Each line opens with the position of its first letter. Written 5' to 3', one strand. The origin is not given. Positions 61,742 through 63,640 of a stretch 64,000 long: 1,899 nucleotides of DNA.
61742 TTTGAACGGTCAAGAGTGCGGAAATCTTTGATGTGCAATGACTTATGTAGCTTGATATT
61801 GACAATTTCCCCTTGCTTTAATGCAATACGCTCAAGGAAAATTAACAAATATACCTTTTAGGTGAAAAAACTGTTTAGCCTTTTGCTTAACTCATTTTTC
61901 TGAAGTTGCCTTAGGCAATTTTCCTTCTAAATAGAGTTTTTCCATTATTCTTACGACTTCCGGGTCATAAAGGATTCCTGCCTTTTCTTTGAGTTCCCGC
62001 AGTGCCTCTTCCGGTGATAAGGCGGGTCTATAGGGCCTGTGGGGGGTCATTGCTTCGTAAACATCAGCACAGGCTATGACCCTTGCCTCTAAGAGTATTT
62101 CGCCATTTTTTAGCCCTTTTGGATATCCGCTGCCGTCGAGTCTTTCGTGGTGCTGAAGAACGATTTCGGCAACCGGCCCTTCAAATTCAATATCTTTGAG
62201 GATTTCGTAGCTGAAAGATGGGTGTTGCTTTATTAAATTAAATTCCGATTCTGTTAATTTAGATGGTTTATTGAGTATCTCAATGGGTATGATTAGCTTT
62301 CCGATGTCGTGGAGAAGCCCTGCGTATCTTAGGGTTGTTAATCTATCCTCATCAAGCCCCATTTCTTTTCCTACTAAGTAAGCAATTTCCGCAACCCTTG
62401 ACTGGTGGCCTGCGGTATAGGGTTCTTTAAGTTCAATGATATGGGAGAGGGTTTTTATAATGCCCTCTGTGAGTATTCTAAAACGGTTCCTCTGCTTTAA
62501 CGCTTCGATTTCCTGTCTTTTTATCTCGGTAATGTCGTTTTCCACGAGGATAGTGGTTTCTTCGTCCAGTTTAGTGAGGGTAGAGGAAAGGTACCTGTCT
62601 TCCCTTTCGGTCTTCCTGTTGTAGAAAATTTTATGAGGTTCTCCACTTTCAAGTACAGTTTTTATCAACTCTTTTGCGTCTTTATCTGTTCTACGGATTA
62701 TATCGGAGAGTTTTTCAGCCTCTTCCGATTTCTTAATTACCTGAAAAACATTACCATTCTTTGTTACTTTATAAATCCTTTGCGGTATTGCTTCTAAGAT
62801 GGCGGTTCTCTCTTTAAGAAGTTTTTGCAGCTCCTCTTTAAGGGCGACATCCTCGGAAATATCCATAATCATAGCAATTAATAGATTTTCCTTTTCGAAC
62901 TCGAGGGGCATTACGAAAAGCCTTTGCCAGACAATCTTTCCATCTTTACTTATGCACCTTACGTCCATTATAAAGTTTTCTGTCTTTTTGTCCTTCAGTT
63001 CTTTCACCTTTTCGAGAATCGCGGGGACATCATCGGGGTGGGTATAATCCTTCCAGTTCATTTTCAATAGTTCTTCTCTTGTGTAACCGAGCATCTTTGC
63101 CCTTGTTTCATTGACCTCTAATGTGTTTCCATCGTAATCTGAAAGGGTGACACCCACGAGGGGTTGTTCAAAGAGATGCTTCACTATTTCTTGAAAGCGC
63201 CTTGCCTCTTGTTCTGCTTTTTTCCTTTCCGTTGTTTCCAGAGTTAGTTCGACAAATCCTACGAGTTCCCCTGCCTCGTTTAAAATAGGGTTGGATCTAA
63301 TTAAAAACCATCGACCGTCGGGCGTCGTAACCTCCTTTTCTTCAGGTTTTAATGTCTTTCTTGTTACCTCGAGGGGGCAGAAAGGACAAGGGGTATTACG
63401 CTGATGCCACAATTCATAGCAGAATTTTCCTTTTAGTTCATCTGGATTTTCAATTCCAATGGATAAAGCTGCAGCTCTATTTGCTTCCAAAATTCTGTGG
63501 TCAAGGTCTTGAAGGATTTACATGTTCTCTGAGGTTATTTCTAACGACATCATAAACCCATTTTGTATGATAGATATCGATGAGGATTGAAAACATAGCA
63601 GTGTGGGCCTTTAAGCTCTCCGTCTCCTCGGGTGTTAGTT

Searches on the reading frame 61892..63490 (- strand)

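Call 85: search_protein_families(library=pfam, proteins=[window:61892-63490:-], max_evalue=0.00001)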
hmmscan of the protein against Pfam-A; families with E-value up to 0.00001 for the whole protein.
window:61892-63490:- (532 aa): 6 families
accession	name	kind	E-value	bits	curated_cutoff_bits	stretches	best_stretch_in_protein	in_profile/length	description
PF13487.12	HD_5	-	4.5e-44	150.6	27.2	1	347-512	2-170/170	HD domain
PF01966.28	HD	-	4.4e-21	75.8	22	1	360-481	2-116/116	HD domain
PF13426.13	PAS_9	-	3.2e-18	66.3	27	1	112-213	2-103/103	PAS domain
PF08448.16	PAS_4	-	1.4e-15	57.9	23.1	0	113-213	7-107/110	PAS fold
PF08447.18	PAS_3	-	5.7e-14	52.6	25.6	1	125-196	3-75/89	PAS fold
PF00989.32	PAS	-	9.8e-12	45.3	22.6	1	112-211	12-113/113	PAS fold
